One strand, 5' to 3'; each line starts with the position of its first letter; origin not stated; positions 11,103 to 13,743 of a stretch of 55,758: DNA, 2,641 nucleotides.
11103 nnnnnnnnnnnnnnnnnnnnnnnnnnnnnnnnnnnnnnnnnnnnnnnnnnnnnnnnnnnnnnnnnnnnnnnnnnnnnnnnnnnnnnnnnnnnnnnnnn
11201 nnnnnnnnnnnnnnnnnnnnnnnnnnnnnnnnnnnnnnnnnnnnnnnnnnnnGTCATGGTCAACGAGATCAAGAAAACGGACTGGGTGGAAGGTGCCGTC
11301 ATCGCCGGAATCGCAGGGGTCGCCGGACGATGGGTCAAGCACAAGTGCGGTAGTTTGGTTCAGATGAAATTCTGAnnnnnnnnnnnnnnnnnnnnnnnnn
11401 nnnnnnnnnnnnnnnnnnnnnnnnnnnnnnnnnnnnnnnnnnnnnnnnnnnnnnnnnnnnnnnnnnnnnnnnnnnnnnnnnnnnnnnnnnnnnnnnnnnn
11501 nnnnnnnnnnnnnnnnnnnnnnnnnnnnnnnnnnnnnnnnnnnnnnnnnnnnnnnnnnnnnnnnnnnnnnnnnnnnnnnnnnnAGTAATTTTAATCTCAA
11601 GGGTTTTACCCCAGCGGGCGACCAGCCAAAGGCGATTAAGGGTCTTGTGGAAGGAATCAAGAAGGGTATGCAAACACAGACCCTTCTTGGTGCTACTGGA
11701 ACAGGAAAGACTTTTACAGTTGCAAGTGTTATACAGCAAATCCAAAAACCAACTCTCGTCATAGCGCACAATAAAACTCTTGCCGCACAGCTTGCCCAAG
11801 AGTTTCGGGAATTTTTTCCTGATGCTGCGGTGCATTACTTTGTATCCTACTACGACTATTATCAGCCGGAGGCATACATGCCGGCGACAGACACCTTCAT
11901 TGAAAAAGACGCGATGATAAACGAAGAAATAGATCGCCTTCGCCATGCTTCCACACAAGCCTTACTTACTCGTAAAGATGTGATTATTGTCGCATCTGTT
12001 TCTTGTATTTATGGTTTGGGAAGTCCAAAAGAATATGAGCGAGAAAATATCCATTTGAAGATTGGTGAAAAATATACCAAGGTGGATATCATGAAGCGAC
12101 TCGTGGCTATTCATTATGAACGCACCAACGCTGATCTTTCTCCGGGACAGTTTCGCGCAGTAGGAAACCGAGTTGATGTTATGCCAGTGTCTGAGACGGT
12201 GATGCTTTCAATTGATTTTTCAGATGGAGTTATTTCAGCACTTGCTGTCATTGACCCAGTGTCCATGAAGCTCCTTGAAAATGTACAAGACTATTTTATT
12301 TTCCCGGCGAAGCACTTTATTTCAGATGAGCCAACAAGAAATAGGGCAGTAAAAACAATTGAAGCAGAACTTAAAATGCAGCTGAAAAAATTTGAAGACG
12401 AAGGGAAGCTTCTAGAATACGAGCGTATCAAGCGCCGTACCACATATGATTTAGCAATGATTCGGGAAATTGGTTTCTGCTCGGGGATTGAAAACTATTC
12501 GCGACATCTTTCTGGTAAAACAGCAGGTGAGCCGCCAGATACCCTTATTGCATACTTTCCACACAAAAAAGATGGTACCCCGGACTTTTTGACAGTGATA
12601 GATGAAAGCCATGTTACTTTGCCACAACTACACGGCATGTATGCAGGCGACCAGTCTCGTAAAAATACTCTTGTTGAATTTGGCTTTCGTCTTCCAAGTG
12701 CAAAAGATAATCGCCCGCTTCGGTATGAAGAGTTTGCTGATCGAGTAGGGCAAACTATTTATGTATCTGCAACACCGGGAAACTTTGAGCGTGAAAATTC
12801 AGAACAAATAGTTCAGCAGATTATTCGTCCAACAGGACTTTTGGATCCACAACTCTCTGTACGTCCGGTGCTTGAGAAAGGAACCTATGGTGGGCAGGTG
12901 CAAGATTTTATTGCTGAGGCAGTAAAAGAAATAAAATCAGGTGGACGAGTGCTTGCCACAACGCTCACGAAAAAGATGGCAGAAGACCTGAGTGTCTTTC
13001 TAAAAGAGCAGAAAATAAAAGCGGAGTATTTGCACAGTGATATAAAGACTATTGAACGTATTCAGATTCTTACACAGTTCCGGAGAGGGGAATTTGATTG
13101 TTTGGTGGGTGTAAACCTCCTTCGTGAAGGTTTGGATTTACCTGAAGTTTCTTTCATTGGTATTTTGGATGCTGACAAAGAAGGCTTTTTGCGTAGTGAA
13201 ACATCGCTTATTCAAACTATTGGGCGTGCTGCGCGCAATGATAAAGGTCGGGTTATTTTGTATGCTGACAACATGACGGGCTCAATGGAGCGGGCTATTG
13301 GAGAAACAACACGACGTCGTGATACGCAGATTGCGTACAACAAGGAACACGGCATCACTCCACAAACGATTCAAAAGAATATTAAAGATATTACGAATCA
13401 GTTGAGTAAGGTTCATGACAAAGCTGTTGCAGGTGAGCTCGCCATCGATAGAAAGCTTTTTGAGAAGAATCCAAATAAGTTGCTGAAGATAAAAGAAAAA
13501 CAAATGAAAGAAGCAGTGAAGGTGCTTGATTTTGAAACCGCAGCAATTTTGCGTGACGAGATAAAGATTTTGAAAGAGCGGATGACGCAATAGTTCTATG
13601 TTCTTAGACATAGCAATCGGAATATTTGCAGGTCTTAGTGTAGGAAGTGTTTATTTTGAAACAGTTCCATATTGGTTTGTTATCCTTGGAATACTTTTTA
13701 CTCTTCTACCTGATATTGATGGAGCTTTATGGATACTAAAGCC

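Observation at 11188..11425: Unannotated GC-rich transcription unit: 39-aa peptide behind an SD-sequestering hairpin, or a 6S-like structured RNA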

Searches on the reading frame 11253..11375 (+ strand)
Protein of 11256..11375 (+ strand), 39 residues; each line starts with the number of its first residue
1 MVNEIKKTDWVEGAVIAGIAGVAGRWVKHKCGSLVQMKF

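Call 11: search_protein_families(library=pfam, proteins=[window:11256-11375:+], max_evalue=0.01)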
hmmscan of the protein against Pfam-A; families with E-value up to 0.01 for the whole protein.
window:11256-11375:+ (39 aa): 0 families

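Call 16: find_homologous_proteins(query=window:11253-11372:+, max_evalue=10)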
Query seq(40 aa): no candidate shares three 5-residue words with the query. No homologue found.
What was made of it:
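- Tried and rejected: A 40-aa version found no candidates (call 16).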

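Call 50: search_protein_families(library=pfam, proteins=[window:11256-11372:+], max_evalue=10)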
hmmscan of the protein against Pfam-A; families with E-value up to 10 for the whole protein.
seq(39 aa): 0 families

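Call 51: search_protein_families(library=ncbifam, proteins=[window:11256-11372:+], max_evalue=10)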
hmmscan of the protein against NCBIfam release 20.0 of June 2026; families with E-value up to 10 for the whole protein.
seq(39 aa): 0 families

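Call 58: find_encoding_contigs(protein=window:11256-11372:+, flank=1500, max_places=6)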
Protein seq(39 aa) (39 aa): no gene with exactly this product is on record in the collection.
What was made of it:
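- Tried and rejected: It is not on record (call 58).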

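Call 78: search_protein_representatives(alignment_id=A7)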
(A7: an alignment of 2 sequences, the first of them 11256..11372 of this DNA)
Query: 2 sequences, 49 profile positions. Proteins with E-value up to 0.001 (for the whole library): 2; up to 1e-10: 1; up to 1e-30: 0. The best 2 are listed.
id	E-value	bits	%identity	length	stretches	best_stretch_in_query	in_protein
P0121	3.4e-22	93.9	-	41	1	1-43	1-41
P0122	1.7e-07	46.9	-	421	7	28-43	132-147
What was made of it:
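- Tried and rejected: A full HMMER scan of 1.84 billion representatives found only that peptide and one low-complexity repeat protein (call 78).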

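Call 88: predict_structure(alignment_id=A7)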
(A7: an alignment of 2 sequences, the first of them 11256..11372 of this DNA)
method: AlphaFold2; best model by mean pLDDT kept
length: 39 residues; sequences in the alignment: 2
mean_pLDDT: 69.4   pTM: 0.30
mean pLDDT of the five models: 69.4, 67.4, 67.3, 66.4, 60.4
residues with pLDDT >= 90: 0; 70-90: 18; 50-70: 19; < 50: 2
segments of 3 or more residues with pLDDT < 50: none
pLDDT, mean of each block of 10 residues (from residue 1): 65 83 73 54
secondary structure, 60 per line:
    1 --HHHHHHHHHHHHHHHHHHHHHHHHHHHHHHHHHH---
elements in order: H3-36
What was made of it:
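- On Type I toxin-antitoxin: AlphaFold gives one helix at moderate confidence only (pLDDT 69; call 88).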

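Call 92: search_protein_families(library=phrogs, proteins=[window:11256-11372:+], max_evalue=1)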
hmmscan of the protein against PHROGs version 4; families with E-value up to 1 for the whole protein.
seq(39 aa): 0 families

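Call 93: search_protein_families(library=padloc, proteins=[window:11256-11372:+], max_evalue=1)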
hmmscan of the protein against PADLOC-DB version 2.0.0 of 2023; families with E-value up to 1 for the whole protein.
seq(39 aa): 0 families
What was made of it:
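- No match in Pfam, NCBIfam, PADLOC or PHROGs (calls 50, 51, 92, 93).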

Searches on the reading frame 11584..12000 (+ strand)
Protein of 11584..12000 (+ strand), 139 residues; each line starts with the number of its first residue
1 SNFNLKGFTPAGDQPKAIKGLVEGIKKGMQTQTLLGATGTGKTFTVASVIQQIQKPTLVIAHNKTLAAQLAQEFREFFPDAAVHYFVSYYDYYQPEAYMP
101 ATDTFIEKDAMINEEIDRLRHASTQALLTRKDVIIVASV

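Call 59: find_related_loci(query=window:11584-12000:+, collection=genome_contigs, flank=900)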
Query window:11584-12000:+ (139 aa) in genome_contigs; peptide patterns used: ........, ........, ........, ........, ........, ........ (x = any residue, [..] = any of these).
600 stretches matched a pattern (row limit reached: there are more); 560 encode a relative of the query (tblastn E <= 1e-3); the best 80 are kept; 80 distinct loci.
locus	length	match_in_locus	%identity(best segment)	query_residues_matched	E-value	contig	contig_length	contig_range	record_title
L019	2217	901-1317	96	1-139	4e-91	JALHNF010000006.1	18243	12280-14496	MAG: Candidatus Paceibacterota bacterium isolate Bin_53_2_2 c_000000012324, whole genome shotgun sequence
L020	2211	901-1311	91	3-139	1e-84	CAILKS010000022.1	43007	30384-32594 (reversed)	uncultured bacterium isolate Ja_bin-4026 genome assembly, contig: bin-4026:22/84, whole genome shotgun sequence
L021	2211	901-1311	91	3-139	9e-85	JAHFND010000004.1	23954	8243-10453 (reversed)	MAG: bacterium isolate nzgw472 NODE_1906_length_23955_cov_3.770244, whole genome shotgun sequence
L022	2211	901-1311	91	3-139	2e-83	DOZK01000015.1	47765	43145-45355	MAG TPA_asm: Candidatus Nomurabacteria bacterium isolate UBA11704 contig_4218, whole genome shotgun sequence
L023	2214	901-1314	89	2-139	1e-82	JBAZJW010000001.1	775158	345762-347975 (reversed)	MAG: Candidatus Paceibacterota bacterium isolate SO_2017_LW4_129 scaffold_18_c1_LW137-91_2017, whole genome shotgun sequ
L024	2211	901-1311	87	3-139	9e-83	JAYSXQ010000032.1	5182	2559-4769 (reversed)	MAG: bacterium isolate GFS_13250 GFS_13250_31, whole genome shotgun sequence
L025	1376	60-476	88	1-139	1e-84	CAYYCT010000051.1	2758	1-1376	MAG TPA_asm: uncultured Candidatus Saccharibacteria bacterium isolate SRP278252_co2_838 genome assembly, contig: NODE_84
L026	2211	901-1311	88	3-139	4e-81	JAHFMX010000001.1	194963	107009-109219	MAG: bacterium isolate nzgw467 NODE_42_length_194964_cov_18.308171, whole genome shotgun sequence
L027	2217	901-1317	87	1-139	5e-80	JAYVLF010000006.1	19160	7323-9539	MAG: Candidatus Paceibacterota bacterium isolate GL54_UP_metabat_24 GL54_UP_metabat_24_5, whole genome shotgun sequence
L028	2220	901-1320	86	1-139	6e-80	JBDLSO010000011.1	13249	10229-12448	MAG: Candidatus Parcubacteria bacterium isolate king_2019_sw_WHONDRS-S19S_0016_AN_bin.2 scaffold_000062, whole genome sh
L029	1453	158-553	88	8-139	1e-80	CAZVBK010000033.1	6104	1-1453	MAG TPA_asm: uncultured Candidatus Saccharibacteria bacterium isolate SRP286056_co1_117 genome assembly, contig: NODE_18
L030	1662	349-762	86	3-139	1e-79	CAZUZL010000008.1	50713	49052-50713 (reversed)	MAG TPA_asm: uncultured Candidatus Saccharibacteria bacterium isolate SRP296810_co1_403 genome assembly, contig: NODE_52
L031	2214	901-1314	85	3-139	9e-78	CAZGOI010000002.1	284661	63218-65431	MAG TPA_asm: uncultured Candidatus Saccharibacteria bacterium isolate binchicken_co185_154 genome assembly, contig: NODE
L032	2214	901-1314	84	3-139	9e-78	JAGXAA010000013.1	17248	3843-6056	MAG: Patescibacteria group bacterium isolate REEB66 contig-150_4087, whole genome shotgun sequence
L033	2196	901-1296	86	8-139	5e-78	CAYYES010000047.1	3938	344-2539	MAG TPA_asm: uncultured Candidatus Saccharibacteria bacterium isolate SRP135725_co1_1 genome assembly, contig: NODE_3891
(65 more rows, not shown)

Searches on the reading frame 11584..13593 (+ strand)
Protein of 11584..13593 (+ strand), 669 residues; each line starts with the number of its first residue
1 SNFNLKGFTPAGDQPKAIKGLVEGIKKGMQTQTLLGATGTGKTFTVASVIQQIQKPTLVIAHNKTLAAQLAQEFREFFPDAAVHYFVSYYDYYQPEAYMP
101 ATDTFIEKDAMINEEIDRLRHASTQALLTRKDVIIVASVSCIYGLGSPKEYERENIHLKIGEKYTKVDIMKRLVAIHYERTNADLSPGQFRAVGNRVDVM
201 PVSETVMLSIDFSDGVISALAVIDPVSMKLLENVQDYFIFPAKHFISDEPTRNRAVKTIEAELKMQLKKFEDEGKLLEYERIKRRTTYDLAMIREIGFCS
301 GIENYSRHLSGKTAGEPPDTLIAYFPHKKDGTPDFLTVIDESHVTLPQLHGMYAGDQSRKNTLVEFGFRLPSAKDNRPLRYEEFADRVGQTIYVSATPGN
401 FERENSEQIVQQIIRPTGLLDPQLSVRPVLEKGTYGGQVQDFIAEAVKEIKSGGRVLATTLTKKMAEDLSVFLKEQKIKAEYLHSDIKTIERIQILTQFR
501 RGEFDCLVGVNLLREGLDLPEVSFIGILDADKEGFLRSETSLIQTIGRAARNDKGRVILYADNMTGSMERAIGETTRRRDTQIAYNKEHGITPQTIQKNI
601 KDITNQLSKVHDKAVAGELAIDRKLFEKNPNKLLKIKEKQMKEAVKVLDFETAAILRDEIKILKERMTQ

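Call 11: search_protein_families(library=pfam, proteins=[window:11584-13593:+], max_evalue=0.01)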
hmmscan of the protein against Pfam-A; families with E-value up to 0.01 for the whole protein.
window:11584-13593:+ (669 aa): 11 families
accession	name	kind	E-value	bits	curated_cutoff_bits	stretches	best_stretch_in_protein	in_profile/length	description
PF12344.14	UvrB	-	1.5e-22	79.6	27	1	559-601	1-43/43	Ultra-violet resistance protein B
PF00271.37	Helicase_C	-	1.9e-21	76.8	23.5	1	445-552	8-109/110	Helicase conserved C-terminal domain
PF17757.6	UvrB_inter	-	1e-20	74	22.9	1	156-245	1-91/91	UvrB interaction domain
PF04851.21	ResIII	-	8.5e-13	49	22.5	1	13-135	7-130/164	Type III restriction enzyme, res subunit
PF02151.25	UVR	-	6.8e-07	29.3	21.5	1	637-665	7-35/36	UvrB/uvrC motif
PF00270.35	DEAD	-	0.00016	21.9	26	1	31-84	16-77/167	DEAD/DEAH box helicase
PF13604.12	AAA_30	-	0.00034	20.8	27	1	25-74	14-66/191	AAA domain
PF13245.12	AAA_19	-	0.0009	19.9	25.1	0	31-128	13-111/134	AAA domain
PF14814.11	UB2H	-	0.0041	17.6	27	0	158-199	1-42/85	Bifunctional transglycosylase second domain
PF00004.35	AAA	-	0.0077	17.1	21.2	0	34-80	3-52/131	ATPase family associated with various cellular activities (AAA)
PF07728.20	AAA_5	-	0.0086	16.5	22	0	34-128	4-87/139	AAA domain (dynein-related subfamily)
